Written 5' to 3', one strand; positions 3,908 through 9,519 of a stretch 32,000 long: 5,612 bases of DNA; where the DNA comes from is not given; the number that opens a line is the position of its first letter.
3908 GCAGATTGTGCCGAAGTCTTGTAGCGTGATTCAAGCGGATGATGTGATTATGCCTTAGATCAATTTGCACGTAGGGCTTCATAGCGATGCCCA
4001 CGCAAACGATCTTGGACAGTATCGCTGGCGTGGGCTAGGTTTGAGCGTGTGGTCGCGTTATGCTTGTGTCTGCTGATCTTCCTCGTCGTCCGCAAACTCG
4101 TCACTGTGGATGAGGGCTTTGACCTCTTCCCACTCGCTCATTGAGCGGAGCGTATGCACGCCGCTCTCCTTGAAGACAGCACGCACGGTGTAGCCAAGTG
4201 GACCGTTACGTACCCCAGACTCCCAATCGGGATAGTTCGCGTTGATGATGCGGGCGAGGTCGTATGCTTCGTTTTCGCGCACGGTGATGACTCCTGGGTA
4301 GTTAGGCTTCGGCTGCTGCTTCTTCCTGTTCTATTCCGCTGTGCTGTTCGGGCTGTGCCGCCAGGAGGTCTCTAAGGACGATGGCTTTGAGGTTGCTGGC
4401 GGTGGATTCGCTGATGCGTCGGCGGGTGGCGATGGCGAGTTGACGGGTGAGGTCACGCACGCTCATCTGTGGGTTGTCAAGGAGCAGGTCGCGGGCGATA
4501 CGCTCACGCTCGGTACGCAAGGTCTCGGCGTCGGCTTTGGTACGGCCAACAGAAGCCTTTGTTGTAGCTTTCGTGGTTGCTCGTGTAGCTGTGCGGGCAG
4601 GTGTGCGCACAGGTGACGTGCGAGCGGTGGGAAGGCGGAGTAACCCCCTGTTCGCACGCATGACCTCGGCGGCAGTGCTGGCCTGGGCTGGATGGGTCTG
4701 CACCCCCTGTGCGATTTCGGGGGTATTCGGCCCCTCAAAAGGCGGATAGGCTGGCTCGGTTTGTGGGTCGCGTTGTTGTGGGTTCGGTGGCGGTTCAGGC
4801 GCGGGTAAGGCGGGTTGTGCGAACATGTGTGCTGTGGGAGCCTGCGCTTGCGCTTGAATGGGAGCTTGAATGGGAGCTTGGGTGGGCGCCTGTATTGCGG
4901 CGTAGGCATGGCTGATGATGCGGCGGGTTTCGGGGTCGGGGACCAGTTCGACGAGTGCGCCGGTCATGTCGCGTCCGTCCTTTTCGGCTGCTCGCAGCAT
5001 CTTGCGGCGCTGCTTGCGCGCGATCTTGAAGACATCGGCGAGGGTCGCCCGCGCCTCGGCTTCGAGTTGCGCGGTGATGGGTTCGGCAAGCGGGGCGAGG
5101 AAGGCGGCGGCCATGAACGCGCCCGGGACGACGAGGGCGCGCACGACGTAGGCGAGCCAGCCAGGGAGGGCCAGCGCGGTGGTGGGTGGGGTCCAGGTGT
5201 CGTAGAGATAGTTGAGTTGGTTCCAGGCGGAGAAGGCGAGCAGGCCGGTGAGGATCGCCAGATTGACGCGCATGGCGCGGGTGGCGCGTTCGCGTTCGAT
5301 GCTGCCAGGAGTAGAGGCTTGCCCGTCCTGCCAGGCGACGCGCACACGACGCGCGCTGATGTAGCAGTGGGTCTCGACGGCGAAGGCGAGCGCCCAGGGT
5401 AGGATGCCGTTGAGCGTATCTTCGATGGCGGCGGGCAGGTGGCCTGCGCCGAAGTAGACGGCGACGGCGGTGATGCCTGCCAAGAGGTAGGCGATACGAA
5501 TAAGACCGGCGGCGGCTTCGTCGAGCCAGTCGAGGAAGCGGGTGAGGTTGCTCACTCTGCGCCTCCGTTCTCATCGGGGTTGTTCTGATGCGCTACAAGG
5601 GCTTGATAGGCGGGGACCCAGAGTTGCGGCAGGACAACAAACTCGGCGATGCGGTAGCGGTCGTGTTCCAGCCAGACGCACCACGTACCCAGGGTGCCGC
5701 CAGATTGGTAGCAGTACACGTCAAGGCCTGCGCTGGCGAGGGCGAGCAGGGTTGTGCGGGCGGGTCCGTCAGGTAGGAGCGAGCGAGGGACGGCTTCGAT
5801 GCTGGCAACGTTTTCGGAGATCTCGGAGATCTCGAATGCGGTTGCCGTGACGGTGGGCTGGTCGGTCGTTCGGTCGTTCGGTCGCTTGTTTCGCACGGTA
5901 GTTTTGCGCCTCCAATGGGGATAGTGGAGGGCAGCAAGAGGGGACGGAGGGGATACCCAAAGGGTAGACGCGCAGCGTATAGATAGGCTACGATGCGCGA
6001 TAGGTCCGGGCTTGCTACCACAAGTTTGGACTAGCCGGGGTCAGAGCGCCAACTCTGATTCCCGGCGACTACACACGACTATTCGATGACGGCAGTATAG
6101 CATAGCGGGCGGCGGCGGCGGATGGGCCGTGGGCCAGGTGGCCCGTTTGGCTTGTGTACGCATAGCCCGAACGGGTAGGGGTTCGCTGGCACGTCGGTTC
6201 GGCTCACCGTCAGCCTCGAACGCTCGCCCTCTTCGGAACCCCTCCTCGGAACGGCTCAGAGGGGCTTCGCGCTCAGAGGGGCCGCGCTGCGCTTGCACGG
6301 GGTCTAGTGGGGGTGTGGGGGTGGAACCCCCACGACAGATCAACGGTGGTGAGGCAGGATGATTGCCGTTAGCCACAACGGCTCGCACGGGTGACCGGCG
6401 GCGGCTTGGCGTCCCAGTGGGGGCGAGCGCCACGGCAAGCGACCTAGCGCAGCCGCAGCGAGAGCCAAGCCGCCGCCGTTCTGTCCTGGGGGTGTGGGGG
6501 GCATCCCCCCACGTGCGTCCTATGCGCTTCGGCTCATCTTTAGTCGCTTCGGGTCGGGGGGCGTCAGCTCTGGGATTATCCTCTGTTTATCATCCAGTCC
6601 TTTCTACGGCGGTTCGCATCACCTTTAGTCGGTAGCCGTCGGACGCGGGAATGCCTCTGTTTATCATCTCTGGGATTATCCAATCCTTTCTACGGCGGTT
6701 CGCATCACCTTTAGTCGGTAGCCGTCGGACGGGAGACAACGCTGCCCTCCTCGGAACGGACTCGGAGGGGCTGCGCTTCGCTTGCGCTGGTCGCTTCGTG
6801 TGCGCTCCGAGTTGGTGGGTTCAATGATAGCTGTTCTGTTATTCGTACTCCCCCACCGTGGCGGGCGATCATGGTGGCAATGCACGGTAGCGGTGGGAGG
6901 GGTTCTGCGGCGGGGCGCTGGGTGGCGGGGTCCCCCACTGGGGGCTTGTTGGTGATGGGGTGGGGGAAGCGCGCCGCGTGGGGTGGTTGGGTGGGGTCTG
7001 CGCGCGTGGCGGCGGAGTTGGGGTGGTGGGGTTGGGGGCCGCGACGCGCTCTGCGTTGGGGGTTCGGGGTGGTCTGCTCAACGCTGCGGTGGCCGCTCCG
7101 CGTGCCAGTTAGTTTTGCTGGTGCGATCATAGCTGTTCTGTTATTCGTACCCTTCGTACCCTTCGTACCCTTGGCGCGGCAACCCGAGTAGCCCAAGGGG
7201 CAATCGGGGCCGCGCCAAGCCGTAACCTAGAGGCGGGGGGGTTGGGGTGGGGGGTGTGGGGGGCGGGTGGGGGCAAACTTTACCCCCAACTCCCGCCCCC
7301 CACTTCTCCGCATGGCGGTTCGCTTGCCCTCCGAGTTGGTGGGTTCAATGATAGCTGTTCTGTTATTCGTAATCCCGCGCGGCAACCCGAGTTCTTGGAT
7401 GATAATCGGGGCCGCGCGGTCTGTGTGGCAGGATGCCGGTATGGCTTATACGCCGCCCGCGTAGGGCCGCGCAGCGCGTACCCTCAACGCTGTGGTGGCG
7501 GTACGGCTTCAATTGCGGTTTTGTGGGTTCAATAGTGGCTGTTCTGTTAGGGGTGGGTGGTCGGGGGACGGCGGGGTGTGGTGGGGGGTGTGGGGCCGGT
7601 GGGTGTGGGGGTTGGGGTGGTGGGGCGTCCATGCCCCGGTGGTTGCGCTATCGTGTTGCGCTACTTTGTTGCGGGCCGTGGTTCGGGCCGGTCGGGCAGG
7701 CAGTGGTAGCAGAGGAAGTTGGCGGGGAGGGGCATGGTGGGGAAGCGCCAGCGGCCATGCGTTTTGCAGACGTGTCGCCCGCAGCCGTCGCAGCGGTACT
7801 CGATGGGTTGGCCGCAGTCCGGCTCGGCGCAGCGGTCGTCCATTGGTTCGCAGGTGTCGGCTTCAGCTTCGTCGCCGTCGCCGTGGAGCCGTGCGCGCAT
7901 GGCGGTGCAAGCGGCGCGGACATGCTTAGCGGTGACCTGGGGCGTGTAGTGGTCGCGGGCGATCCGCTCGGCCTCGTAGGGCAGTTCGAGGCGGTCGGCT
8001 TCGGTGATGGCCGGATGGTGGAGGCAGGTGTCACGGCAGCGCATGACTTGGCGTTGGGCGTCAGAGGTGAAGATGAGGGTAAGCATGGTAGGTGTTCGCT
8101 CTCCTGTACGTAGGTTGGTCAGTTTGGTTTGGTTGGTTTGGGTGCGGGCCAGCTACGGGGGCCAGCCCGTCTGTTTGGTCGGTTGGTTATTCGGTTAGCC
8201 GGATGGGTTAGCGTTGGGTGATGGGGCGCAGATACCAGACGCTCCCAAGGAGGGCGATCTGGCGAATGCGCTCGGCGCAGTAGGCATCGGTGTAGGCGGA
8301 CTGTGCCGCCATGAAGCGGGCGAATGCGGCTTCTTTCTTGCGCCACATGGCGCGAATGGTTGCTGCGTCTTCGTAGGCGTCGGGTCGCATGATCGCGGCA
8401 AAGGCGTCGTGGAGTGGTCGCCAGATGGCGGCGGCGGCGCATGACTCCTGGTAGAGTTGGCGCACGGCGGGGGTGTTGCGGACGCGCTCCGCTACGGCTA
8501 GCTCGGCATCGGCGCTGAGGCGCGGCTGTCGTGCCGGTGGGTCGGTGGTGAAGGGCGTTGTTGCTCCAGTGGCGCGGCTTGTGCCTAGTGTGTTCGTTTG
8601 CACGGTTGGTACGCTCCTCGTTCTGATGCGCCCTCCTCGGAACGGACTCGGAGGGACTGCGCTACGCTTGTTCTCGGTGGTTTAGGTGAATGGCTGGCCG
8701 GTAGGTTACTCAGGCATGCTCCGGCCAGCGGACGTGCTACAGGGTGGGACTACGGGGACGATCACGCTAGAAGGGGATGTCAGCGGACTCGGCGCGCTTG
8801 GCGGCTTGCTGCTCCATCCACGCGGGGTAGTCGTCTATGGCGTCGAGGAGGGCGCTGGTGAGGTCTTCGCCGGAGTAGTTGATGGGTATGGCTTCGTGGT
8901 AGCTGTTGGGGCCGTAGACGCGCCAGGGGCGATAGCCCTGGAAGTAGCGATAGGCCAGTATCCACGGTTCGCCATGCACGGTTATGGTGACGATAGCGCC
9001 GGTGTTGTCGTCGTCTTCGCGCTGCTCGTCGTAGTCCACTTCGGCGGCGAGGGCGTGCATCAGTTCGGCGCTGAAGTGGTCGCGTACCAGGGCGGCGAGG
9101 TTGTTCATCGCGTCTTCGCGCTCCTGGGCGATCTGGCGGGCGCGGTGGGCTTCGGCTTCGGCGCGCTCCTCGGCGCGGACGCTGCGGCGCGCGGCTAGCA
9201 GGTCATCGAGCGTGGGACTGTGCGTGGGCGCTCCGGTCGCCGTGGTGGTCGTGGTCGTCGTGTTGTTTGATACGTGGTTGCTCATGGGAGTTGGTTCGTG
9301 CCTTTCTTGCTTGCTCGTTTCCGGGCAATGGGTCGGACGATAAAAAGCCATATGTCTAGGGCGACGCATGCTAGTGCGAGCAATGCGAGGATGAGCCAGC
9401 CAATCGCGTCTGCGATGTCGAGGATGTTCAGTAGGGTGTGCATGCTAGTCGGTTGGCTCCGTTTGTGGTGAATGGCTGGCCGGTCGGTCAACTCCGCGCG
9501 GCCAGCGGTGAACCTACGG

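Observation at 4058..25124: Complete head-and-packaging module with no tail genes: a capsid-forming satellite-like element or tailless particle producer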

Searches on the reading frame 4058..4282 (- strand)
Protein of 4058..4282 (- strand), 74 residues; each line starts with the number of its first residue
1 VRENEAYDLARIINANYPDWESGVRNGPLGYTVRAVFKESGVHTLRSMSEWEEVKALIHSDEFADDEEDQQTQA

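Call 12: search_protein_families(library=phrogs, proteins=[window:4058-4282:-], max_evalue=0.05)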
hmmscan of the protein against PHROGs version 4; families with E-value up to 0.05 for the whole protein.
window:4058-4282:- (74 aa): 0 families

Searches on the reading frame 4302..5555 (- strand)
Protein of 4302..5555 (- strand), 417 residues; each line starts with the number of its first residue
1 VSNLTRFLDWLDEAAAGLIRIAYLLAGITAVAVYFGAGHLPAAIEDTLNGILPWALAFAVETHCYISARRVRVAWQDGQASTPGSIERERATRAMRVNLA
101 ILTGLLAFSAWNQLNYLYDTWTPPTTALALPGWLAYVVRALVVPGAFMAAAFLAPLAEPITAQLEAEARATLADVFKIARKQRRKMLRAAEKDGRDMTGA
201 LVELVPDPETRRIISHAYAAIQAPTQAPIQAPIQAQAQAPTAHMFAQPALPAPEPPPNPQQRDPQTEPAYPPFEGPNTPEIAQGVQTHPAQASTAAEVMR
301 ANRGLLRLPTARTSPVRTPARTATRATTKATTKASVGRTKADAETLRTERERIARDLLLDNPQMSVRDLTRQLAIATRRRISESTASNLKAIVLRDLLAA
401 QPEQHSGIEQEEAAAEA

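Call 6: search_protein_families(library=pfam, proteins=[window:4302-5555:-], max_evalue=0.01)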
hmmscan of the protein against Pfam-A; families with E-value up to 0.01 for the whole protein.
window:4302-5555:- (417 aa): 0 families

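Call 12: search_protein_families(library=phrogs, proteins=[window:4302-5555:-], max_evalue=0.05)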
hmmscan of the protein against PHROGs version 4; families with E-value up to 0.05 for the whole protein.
window:4302-5555:- (417 aa): 0 families

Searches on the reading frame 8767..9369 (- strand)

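Call 6: search_protein_families(library=pfam, proteins=[window:8767-9369:-], max_evalue=0.01)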
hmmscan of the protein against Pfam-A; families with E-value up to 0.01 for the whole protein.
window:8767-9369:- (200 aa): 0 families

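Call 12: search_protein_families(library=phrogs, proteins=[window:8767-9369:-], max_evalue=0.05)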
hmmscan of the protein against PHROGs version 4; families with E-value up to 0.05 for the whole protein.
window:8767-9369:- (200 aa): 1 family
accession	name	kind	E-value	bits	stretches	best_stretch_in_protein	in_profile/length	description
phrog_7641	-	unknown function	0.022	16.2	1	16-96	69-150/151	-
